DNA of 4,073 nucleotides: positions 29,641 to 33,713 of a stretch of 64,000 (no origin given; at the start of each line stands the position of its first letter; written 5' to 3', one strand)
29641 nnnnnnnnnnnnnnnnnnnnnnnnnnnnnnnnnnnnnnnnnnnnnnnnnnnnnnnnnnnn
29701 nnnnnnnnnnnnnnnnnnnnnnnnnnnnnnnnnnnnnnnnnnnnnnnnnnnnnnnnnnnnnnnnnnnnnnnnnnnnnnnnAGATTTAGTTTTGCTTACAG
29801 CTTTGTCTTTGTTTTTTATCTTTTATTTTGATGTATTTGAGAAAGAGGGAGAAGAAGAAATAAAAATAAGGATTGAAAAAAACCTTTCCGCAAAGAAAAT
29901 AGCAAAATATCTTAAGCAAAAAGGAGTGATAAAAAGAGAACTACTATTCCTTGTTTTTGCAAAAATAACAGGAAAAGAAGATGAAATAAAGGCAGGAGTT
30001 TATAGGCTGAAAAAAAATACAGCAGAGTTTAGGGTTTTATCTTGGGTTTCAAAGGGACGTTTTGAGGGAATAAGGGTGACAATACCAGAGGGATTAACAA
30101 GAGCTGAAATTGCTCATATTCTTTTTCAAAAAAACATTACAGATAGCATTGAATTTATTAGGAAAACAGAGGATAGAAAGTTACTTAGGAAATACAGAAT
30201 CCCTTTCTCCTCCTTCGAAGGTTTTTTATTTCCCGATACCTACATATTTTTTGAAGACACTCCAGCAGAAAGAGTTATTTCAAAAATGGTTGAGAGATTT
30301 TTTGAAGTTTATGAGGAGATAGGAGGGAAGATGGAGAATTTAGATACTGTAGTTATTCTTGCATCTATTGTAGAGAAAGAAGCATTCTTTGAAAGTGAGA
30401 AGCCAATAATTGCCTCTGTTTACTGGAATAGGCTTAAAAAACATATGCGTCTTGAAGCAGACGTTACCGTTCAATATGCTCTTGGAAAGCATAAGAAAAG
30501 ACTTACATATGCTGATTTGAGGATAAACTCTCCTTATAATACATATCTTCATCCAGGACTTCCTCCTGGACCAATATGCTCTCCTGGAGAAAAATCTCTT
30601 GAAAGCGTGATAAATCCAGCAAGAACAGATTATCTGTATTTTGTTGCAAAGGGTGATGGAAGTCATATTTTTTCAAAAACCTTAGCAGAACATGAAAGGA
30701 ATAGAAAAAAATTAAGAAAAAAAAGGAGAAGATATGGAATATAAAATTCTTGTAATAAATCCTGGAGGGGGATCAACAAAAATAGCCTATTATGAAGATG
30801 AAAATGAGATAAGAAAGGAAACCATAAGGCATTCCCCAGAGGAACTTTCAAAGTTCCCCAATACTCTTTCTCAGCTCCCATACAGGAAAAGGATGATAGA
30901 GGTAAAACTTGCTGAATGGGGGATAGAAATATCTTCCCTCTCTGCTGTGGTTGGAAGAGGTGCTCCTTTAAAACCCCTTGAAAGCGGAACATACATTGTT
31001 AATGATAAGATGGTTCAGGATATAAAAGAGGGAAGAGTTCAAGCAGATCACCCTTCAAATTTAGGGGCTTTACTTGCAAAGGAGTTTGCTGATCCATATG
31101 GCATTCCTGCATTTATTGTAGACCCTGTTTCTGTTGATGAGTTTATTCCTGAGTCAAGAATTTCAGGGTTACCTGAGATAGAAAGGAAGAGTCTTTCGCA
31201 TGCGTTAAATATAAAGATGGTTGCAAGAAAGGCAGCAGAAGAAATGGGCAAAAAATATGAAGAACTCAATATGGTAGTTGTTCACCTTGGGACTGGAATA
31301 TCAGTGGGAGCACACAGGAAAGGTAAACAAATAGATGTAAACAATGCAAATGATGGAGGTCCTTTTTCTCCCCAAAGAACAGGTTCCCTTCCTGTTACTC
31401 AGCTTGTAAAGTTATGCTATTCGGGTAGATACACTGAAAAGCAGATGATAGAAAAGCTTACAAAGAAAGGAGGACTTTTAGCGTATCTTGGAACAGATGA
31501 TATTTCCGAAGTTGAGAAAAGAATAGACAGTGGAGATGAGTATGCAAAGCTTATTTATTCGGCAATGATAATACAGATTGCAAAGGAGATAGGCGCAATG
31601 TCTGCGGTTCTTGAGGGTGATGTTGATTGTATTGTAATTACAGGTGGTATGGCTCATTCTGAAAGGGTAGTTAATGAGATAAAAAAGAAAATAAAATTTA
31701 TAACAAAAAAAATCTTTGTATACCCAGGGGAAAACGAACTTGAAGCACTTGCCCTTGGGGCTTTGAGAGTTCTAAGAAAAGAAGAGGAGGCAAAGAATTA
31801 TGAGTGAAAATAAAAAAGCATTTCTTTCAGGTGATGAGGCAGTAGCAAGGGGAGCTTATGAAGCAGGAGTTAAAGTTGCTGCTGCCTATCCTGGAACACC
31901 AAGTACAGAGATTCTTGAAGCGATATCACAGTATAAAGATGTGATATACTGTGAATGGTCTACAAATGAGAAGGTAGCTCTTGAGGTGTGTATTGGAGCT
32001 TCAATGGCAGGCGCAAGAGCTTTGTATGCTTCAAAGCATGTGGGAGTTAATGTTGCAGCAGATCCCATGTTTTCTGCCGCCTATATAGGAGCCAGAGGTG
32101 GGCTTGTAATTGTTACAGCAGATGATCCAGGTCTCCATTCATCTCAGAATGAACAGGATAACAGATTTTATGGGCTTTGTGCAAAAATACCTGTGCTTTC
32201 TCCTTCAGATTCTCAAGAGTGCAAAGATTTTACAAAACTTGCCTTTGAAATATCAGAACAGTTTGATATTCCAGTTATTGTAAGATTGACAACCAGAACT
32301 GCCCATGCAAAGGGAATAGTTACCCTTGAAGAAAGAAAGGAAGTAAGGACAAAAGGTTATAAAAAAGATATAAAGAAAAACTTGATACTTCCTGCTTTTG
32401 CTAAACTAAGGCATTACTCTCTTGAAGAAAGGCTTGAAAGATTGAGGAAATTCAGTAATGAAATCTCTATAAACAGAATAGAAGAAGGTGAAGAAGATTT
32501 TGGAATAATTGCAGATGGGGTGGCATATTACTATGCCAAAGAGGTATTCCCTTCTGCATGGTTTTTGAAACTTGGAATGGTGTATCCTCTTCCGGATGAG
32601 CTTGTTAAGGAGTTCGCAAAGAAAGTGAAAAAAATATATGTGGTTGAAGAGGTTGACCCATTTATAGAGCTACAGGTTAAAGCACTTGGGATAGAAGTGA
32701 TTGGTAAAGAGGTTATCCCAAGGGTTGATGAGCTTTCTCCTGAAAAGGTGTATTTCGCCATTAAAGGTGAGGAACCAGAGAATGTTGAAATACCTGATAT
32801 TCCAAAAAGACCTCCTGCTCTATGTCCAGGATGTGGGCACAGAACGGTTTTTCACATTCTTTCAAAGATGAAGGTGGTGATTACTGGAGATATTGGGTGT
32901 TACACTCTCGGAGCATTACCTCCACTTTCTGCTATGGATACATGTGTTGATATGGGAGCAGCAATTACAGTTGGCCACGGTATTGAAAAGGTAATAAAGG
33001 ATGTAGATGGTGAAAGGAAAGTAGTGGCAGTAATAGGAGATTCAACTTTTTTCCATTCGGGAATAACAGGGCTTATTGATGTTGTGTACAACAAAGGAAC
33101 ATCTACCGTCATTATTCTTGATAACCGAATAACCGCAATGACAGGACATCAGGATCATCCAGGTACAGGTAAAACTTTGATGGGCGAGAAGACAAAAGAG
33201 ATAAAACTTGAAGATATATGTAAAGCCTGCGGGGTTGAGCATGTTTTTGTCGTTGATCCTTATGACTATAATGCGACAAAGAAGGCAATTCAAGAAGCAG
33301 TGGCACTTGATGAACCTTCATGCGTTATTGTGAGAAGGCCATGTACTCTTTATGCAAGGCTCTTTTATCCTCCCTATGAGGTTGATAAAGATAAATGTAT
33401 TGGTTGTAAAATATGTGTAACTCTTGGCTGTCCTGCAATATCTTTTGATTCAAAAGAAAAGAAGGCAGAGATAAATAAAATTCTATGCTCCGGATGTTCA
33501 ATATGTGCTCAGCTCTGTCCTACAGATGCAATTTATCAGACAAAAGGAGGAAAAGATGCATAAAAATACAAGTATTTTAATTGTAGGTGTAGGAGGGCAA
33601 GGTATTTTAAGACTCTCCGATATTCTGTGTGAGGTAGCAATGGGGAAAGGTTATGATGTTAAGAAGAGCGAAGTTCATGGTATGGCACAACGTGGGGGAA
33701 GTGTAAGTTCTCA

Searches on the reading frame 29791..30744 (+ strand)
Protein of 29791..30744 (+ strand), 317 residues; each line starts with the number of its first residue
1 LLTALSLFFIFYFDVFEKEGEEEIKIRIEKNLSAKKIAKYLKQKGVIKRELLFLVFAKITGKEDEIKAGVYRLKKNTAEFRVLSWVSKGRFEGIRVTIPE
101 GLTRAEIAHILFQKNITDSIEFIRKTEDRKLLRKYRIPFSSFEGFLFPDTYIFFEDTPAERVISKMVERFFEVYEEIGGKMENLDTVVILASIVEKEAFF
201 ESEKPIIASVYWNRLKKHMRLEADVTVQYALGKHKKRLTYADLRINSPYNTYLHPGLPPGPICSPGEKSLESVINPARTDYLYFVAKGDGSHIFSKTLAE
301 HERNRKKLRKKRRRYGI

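Call 84: search_protein_families(library=pfam, proteins=[window:29791-30744:+], max_evalue=0.00001)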
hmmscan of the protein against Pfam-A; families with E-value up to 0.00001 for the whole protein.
window:29791-30744:+ (317 aa): 1 family
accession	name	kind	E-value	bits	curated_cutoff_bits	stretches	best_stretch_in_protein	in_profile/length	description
PF02618.21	YceG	-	6.1e-88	295.3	32.4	1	26-307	1-275/275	YceG-like family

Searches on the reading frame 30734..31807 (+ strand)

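Call 84: search_protein_families(library=pfam, proteins=[window:30734-31807:+], max_evalue=0.00001)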
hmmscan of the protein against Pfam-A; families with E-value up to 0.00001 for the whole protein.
window:30734-31807:+ (357 aa): 2 families
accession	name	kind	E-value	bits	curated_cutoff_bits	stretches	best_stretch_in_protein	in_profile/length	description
PF00871.23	Acetate_kinase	-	3e-21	76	22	1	156-322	178-349/392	Acetokinase family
PF01869.26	BcrAD_BadFG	-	2.6e-06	27.6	31.5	0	265-321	189-245/271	BadF/BadG/BcrA/BcrD ATPase family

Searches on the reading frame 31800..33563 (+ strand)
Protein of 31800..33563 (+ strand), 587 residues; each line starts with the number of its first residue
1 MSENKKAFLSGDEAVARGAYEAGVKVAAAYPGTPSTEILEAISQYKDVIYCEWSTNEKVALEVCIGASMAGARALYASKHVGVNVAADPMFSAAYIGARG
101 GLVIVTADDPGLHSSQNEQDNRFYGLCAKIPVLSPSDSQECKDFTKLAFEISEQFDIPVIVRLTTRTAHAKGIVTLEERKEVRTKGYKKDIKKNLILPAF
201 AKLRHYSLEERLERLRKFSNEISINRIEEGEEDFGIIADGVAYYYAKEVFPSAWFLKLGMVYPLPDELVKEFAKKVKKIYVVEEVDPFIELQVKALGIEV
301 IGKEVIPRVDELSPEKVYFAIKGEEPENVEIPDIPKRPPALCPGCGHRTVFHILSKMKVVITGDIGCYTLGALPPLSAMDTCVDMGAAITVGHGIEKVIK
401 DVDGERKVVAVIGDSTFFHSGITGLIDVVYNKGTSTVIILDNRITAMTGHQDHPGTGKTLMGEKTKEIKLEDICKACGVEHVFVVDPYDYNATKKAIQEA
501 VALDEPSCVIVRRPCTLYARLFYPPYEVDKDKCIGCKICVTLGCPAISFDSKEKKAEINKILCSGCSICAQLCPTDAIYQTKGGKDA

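Call 84: search_protein_families(library=pfam, proteins=[window:31800-33563:+], max_evalue=0.00001)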
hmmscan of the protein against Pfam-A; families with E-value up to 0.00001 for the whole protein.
window:31800-33563:+ (587 aa): 4 families
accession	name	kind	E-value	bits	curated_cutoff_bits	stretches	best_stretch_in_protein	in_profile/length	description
PF02775.26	TPP_enzyme_C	-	3.8e-24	85.6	21.9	1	364-511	1-151/151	Thiamine pyrophosphate enzyme, C-terminal TPP binding domain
PF01855.24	POR_N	-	3.5e-21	76.5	27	1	18-182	2-172/231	Pyruvate flavodoxin/ferredoxin oxidoreductase, thiamine diP-bdg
PF00037.32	Fer4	-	5.1e-07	29.7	21.1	0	557-579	2-24/24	4Fe-4S binding domain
PF14697.11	Fer4_21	-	6.6e-07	29.8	35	1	528-578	3-57/59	4Fe-4S dicluster domain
